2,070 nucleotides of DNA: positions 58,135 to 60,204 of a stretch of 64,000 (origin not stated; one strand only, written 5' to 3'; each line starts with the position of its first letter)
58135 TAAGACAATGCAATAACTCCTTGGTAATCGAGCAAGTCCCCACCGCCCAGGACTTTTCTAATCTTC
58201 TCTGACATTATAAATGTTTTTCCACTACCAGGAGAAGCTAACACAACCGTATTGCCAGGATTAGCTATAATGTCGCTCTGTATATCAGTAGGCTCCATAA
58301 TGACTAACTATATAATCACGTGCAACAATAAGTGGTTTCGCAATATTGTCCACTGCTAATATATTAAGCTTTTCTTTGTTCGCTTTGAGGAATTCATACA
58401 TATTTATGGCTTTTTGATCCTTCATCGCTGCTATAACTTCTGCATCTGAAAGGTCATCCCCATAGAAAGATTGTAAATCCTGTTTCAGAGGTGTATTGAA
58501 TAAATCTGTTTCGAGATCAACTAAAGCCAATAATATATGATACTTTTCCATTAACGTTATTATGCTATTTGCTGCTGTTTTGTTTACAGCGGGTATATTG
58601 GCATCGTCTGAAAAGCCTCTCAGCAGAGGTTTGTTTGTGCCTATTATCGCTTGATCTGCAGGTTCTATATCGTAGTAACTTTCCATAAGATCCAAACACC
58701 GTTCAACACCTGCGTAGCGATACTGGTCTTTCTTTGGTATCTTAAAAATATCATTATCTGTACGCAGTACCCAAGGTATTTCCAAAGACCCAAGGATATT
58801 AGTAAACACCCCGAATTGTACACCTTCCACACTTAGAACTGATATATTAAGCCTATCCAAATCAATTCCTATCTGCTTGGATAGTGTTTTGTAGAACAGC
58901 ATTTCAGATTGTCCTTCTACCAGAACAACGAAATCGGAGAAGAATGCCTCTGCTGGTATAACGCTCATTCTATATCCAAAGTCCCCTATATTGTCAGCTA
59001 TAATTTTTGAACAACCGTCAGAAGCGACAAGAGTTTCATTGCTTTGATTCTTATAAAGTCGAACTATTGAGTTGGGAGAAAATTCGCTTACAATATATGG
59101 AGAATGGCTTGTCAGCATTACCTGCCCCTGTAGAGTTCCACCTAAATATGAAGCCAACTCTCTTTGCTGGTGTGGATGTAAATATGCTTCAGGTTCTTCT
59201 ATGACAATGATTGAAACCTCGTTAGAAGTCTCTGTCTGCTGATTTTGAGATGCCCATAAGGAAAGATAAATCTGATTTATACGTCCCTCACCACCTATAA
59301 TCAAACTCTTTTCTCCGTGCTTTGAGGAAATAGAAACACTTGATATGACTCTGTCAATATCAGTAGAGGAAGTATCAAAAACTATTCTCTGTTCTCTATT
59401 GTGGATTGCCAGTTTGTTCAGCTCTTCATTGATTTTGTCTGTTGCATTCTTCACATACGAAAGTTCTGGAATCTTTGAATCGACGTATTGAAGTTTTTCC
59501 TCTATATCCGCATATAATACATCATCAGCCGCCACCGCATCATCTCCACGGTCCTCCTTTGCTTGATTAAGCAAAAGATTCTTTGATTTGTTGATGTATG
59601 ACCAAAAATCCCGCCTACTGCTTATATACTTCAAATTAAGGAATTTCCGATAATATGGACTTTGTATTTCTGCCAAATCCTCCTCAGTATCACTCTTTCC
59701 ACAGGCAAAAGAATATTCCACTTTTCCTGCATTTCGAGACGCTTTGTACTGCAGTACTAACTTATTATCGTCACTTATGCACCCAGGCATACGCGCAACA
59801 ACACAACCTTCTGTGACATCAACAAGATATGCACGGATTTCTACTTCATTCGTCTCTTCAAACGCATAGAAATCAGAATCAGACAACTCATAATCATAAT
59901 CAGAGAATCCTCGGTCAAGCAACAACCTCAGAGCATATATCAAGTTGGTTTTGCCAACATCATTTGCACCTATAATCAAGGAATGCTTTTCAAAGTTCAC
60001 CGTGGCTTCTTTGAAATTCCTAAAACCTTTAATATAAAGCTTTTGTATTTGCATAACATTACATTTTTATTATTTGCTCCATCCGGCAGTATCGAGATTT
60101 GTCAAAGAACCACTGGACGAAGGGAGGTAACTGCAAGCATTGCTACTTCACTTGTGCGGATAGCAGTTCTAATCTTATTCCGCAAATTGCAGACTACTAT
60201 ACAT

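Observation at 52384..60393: A 7.9-kb defence island (Gabija + Kiwa-like + Schlafen-like gene) is embedded in the capsule operon, bounded by a perfect 68-bp duplication of the glf 5' end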

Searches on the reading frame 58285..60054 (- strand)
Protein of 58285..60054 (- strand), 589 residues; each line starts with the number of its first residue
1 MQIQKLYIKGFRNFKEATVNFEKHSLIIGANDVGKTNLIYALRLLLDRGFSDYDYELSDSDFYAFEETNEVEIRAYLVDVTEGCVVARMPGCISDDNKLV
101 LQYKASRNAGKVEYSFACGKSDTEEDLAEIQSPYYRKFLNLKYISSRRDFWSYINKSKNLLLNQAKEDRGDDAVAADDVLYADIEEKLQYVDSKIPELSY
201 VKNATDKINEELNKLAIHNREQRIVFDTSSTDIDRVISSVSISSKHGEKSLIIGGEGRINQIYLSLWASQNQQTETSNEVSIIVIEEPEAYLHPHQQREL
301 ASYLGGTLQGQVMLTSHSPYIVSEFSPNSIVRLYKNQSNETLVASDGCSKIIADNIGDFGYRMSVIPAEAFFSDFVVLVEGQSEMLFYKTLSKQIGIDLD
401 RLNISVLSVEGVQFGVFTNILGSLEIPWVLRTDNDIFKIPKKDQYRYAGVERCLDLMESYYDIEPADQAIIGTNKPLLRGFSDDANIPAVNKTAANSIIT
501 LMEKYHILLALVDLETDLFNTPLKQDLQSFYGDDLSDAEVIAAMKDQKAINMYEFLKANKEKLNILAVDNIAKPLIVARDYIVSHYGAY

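Call 7: search_protein_families(library=padloc, proteins=[window:58285-60054:-], max_evalue=0.01)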
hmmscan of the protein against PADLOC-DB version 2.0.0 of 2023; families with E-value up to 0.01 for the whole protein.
window:58285-60054:- (589 aa): 138 families (the best 25 are shown)
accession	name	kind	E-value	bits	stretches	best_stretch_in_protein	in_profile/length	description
PDLC00066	GajA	-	1.2e-205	682.4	1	1-579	1-560/567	AAA ATPase domain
PDLC00084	GajA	-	4.8e-139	461.9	1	139-579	1-424/431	AAA ATPase domain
PDLC00070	GajA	-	4e-77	258.2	1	1-546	1-542/596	AAA ATPase domain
PDLC00081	GajA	-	2.1e-70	236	1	1-562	1-554/574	AAA ATPase domain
PDLC00087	GajA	-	3.2e-62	208.1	1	359-579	1-204/211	AAA ATPase domain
PDLC00071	GajA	-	2.1e-50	170.1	1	1-441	1-439/588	AAA ATPase domain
PDLC00096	GajA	-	3.2e-45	153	1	1-439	1-460/630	AAA ATPase domain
PDLC00080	GajA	-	6.9e-41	138.7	1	1-436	1-453/622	AAA ATPase domain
PDLC00077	GajA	-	1.4e-40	137.5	2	129-445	183-509/616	AAA ATPase domain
PDLC00091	GajA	-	1.5e-40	137.7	1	1-423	1-448/627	AAA ATPase domain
PDLC00072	GajA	-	8.1e-38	128.3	2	137-420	201-485/709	AAA ATPase domain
PDLC00069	GajA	-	2.9e-37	126.4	2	149-424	185-486/687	AAA ATPase domain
PDLC00067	GajA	-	8.4e-36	121.6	2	267-436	292-461/604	AAA ATPase domain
PDLC00099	GajA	-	1e-35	121.8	1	1-425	1-444/626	AAA ATPase domain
PDLC00083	GajA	-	2.5e-35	120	1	1-451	1-489/639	AAA ATPase domain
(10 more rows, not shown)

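Call 8: search_protein_families(library=pfam, proteins=[window:58285-60054:-], max_evalue=0.001)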
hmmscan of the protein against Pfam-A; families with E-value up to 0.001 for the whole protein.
window:58285-60054:- (589 aa): 6 families
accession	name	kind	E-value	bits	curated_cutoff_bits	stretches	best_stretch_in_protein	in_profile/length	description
PF13175.12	AAA_15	-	1.1e-29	104.7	32.1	2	130-322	185-374/374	AAA ATPase domain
PF20469.4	OLD-like_TOPRIM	-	8.4e-17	61.9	23.2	1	371-435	1-67/67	Overcoming lysogenization defect protein-like, TOPRIM domain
PF13304.12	AAA_21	-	9.7e-17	62.4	27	1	27-323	4-304/304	AAA domain, putative AbiEii toxin, Type IV TA system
PF11398.14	DUF2813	-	5.5e-13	49.5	21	1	1-66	1-64/372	Protein of unknown function (DUF2813)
PF13476.12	AAA_23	-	5.6e-11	43.9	27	1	5-213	1-194/201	AAA domain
PF02463.25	SMC_N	-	2.2e-09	37.5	40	1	3-46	2-48/220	RecF/RecN/SMC N terminal domain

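Call 13: find_related_loci(query=window:58288-60054:-, collection=genome_contigs, flank=10000)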
Query window:58288-60054:- (589 aa) in genome_contigs; peptide patterns used: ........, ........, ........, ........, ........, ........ (x = any residue, [..] = any of these).
103 stretches matched a pattern; 1 encode a relative of the query (tblastn E <= 1e-3); 1 distinct loci.
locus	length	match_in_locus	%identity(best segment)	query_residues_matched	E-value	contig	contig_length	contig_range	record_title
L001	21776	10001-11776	64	1-589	0e+0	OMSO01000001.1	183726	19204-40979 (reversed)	uncultured Fibrobacter sp. isolate RUG831 genome assembly, contig: scaffold_38, whole genome shotgun sequence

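Call 15: find_homologous_proteins(query=window:58288-60054:-, max_evalue=1e-50)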
Query window:58288-60054:- (589 aa): 2479 proteins with E <= 1e-50 among 8000 candidates; the best 120 are listed.
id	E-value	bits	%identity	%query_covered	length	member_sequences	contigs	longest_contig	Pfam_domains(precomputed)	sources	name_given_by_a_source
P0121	0.0e+0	1224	94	100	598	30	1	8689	PF20469.5,PF11398.15,PF13175.13,PF13476.13,PF02463.26,PF13304.13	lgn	-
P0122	2.6e-297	1005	77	100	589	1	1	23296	PF20469.5,PF11398.15,PF13175.13,PF13476.13,PF02463.26,PF13304.13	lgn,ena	-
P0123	2.4e-293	992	77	100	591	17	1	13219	PF20469.5,PF11398.15,PF13175.13,PF13476.13,PF02463.26,PF13304.13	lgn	-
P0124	5.2e-279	945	71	100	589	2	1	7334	PF20469.5,PF11398.15,PF13175.13,PF13476.13,PF02463.26,PF13304.13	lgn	-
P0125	1.1e-275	934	72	100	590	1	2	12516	PF20469.5,PF11398.15,PF13175.13,PF13476.13,PF02463.26,PF13304.13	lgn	-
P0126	3.8e-273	925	70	100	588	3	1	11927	PF20469.5,PF11398.15,PF13175.13,PF13476.13,PF02463.26,PF13304.13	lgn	-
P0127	1.7e-262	890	47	92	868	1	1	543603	PF20469.5,PF11398.15,PF13175.13,PF02463.26,PF13304.13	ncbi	ncbi:MAG: AAA family ATPase [Bacteroidota bacterium]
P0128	1.3e-260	884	68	100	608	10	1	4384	PF20469.5,PF11398.15,PF13175.13,PF13476.13,PF02463.26,PF13304.13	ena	-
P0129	2.0e-260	883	67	100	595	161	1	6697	PF20469.5,PF11398.15,PF13175.13,PF13476.13,PF02463.26,PF13304.13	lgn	-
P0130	4.8e-260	882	67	100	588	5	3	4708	PF20469.5,PF11398.15,PF13175.13,PF13476.13,PF02463.26,PF13304.13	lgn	-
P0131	7.1e-259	878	67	100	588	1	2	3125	PF20469.5,PF11398.15,PF13175.13,PF13476.13,PF02463.26,PF13304.13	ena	-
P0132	1.1e-258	877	67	100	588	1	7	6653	PF20469.5,PF11398.15,PF13175.13,PF13476.13,PF02463.26,PF13304.13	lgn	-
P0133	1.3e-258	877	67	100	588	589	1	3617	PF20469.5,PF11398.15,PF13175.13,PF13476.13,PF02463.26,PF13304.13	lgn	-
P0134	2.6e-258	876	67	100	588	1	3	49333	PF20469.5,PF11398.15,PF13175.13,PF13476.13,PF02463.26,PF13304.13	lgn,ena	-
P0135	2.6e-258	876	67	100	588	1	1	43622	PF20469.5,PF11398.15,PF13175.13,PF13476.13,PF02463.26,PF13304.13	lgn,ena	-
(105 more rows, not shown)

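Call 16: find_encoding_contigs(protein=P0121, flank=10000, max_places=10)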
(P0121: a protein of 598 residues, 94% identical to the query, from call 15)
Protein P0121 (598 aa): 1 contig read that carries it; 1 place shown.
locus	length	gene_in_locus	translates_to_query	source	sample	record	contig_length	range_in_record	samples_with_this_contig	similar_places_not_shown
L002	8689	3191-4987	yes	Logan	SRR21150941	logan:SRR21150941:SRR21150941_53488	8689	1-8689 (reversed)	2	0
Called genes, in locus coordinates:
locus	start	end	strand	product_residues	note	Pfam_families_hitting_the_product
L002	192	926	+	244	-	PF08986:DUF1889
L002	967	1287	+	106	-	-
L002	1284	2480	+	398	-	PF00294:PfkB, PF05014:Nuc_deoxyrib_tr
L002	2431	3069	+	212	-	PF06508:QueC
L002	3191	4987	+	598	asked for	PF02463:SMC_N (weak), PF11398:DUF2813 (weak), PF13175:AAA_15, PF13476:AAA_23, PF13175:AAA_15, PF13304:AAA_21, PF20469:OLD-like_TOPRIM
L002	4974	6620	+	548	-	PF00580:UvrD-helicase, PF01443:Viral_helicase1 (faint), PF13245:AAA_19, PF00580:UvrD-helicase, PF13361:UvrD_C, PF13538:UvrD_C_2 (faint)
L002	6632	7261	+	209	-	PF28043:KwaA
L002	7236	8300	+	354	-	PF16162:KwaB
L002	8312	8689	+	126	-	?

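Call 17: find_encoding_contigs(protein=P0122, flank=10000, max_places=6)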
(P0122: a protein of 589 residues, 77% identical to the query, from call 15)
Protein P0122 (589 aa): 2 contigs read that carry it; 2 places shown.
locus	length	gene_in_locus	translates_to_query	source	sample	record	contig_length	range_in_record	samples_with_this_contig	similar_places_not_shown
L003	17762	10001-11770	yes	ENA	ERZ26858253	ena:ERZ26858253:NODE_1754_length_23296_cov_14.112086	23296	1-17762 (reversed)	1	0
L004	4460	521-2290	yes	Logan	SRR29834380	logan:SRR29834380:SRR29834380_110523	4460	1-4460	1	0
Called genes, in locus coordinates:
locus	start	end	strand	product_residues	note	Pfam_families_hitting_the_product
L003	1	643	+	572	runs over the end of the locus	PF13439:Glyco_transf_4, PF20706:GT4-conflict (faint), PF00534:Glycos_transf_1, PF13692:Glyco_trans_1_4, PF13524:Glyco_trans_1_2 (faint), PF00534:Glycos_transf_1, PF13692:Glyco_trans_1_4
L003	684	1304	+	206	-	PF02397:Bac_transf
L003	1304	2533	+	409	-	PF02784:Orn_Arg_deC_N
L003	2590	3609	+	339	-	PF21360:PylC-like_N, PF14397:ATPgrasp_ST (faint), PF02655:ATP-grasp_3, PF02222:ATP-grasp (faint), PF15632:ATPgrasp_Ter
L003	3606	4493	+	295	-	PF01370:Epimerase, PF04321:RmlD_sub_bind, PF01073:3Beta_HSD, PF07993:NAD_binding_4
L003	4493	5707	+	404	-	PF13579:Glyco_trans_4_4, PF00534:Glycos_transf_1, PF13692:Glyco_trans_1_4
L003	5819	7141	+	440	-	PF13175:AAA_15, PF13476:AAA_23 (weak), PF13304:AAA_21 (weak)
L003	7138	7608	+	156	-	-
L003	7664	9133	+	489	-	-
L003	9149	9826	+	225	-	PF02585:PIG-L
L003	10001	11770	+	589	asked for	PF02463:SMC_N (weak), PF11398:DUF2813, PF13175:AAA_15, PF13476:AAA_23, PF13175:AAA_15, PF13304:AAA_21, PF20469:OLD-like_TOPRIM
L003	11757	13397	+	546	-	PF00580:UvrD-helicase, PF01443:Viral_helicase1 (faint), PF13245:AAA_19, PF00580:UvrD-helicase, PF13538:UvrD_C_2 (faint), PF13361:UvrD_C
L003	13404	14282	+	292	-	PF01370:Epimerase, PF01073:3Beta_HSD (faint), PF16363:GDP_Man_Dehyd (faint)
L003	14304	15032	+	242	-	-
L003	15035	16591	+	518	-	PF14072:DndB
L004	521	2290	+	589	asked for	PF02463:SMC_N (weak), PF11398:DUF2813, PF13175:AAA_15, PF13476:AAA_23, PF13175:AAA_15, PF13304:AAA_21, PF20469:OLD-like_TOPRIM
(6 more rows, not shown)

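Call 18: find_encoding_contigs(protein=P0123, flank=10000, max_places=6)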
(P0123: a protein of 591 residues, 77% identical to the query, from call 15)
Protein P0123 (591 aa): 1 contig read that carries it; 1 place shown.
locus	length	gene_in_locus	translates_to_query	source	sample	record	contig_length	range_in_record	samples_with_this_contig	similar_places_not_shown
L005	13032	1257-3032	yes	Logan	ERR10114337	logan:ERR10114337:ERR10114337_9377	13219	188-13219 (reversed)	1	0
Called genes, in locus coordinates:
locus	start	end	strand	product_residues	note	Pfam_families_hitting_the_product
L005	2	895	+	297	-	?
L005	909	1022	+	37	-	-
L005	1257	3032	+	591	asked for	PF02463:SMC_N (weak), PF11398:DUF2813, PF13175:AAA_15, PF13476:AAA_23, PF13175:AAA_15, PF13304:AAA_21, PF20469:OLD-like_TOPRIM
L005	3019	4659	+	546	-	PF00580:UvrD-helicase, PF01443:Viral_helicase1 (faint), PF13245:AAA_19, PF00580:UvrD-helicase, PF13538:UvrD_C_2 (faint), PF13361:UvrD_C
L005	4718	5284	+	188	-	-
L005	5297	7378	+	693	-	PF13175:AAA_15, PF13304:AAA_21 (weak)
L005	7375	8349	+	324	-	-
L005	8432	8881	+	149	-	PF02463:SMC_N (weak), PF13175:AAA_15 (weak), PF13476:AAA_23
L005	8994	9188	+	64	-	-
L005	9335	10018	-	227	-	PF13470:PIN_3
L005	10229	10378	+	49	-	-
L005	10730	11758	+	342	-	PF00953:Glycos_transf_4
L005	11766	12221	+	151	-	PF19480:DUF6016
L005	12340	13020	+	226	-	PF01041:DegT_DnrJ_EryC1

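Call 48: search_protein_families(library=ncbifam, proteins=[window:58288-60054:-], max_evalue=0.01)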
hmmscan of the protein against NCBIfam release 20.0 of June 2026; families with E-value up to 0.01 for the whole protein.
window:58288-60054:- (589 aa): 8 families
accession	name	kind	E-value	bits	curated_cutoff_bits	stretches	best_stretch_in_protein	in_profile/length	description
NF041760.1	PtuA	equivalog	1.7e-12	47.1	500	2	184-345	288-443/524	retron Ec78 anti-phage system effector ATPase PtuA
NF038234.1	retron_eff_Eco8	equivalog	2.6e-12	46.2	250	2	281-388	274-391/679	retron Eco8 family effector endonuclease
NF047739.1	antiphage_MADS3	equivalog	2.4e-11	43.5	420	2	278-342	335-399/427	methylation-associated defense system AAA family ATPase MAD3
TIGR00611.2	recf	equivalog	1.7e-08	34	172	1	3-45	1-44/339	DNA replication/repair protein RecF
TIGR04435.1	restrict_AAA_1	hypoth_equivalog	1e-05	24.4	300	1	278-345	417-493/568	restriction system-associated AAA family ATPase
NF003034.1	PRK03918.1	equivalog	0.00013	20.1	700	1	1-42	1-43/878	DNA double-strand break repair ATPase Rad50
NF000355.4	ribo_prot_ABC_F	equivalog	0.00072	18.5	380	0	233-327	409-494/499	ribosomal protection-like ABC-F family protein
NF010680.0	PRK14079.1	equivalog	0.0096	15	386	0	1-46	1-47/349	recombination protein F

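Call 78: find_related_loci(query=window:58288-60054:-, collection=viral_contigs, flank=10000)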
Query window:58288-60054:- (589 aa) in viral_contigs; peptide patterns used: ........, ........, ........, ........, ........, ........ (x = any residue, [..] = any of these).
13 stretches matched a pattern, but none encodes a relative of the query by tblastn (E <= 1e-3).
